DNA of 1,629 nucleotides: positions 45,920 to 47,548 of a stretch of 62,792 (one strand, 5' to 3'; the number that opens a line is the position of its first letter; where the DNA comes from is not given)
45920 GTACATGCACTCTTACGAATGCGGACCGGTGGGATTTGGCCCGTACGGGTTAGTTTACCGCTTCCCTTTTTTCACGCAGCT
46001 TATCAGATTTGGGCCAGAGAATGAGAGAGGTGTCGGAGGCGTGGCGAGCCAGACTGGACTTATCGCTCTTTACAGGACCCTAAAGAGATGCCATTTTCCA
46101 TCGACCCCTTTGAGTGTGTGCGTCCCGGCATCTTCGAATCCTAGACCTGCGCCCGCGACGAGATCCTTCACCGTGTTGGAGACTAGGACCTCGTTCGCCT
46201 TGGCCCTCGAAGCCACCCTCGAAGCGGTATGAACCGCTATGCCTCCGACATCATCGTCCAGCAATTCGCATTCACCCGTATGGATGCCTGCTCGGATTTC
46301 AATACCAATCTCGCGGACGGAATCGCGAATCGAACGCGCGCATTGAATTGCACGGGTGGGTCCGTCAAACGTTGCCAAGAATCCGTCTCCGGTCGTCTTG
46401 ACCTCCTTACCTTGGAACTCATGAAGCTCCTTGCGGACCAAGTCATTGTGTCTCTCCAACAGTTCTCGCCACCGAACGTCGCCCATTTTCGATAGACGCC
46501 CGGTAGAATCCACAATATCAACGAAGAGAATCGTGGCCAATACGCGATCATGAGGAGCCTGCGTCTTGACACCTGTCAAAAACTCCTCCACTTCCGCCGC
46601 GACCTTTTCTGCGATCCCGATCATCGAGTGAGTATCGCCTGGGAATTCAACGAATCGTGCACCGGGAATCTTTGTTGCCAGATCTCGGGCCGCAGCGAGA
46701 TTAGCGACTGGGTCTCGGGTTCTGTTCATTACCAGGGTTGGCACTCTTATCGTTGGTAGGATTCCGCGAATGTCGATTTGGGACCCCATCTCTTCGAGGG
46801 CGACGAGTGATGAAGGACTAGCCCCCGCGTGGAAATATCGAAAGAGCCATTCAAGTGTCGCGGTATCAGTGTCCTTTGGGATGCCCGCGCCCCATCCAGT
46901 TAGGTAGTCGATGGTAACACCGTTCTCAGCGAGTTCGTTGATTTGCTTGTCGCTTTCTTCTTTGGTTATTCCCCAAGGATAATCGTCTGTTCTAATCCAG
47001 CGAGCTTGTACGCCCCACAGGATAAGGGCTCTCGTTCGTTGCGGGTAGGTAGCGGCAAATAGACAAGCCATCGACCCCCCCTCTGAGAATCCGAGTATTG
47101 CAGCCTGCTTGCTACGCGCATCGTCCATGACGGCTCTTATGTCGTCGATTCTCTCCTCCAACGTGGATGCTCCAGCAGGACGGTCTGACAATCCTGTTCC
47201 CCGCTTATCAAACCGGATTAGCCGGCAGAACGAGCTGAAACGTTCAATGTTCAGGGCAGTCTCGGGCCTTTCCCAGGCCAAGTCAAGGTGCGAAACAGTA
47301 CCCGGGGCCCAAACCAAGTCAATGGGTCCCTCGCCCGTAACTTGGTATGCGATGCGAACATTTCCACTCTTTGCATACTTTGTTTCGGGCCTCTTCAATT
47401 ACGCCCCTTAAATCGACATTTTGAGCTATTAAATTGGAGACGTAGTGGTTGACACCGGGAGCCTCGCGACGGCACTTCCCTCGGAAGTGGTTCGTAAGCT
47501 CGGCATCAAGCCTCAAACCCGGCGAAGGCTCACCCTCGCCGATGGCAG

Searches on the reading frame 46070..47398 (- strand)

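Call 11: search_protein_families(library=pfam, proteins=[window:46070-47398:-], max_evalue=0.001)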
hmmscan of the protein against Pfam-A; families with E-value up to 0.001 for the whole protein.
window:46070-47398:- (442 aa): 5 families
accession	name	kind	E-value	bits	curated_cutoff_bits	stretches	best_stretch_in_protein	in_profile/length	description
PF00561.26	Abhydrolase_1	-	5.4e-13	49.6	25.8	1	58-155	28-130/245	alpha/beta hydrolase fold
PF00211.25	Guanylate_cyc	-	5.9e-13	49.2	21.9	1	288-433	9-173/183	Adenylate and Guanylate cyclase catalytic domain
PF12146.15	Hydrolase_4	-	1.1e-10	41.6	27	1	61-129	35-108/239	Serine aminopeptidase, S33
PF12697.13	Abhydrolase_6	-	2.4e-08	35.3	26.3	1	29-267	2-215/217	Alpha/beta hydrolase family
PF08386.16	Abhydrolase_4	-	0.00012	22.6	21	1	218-280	34-97/103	TAP-like protein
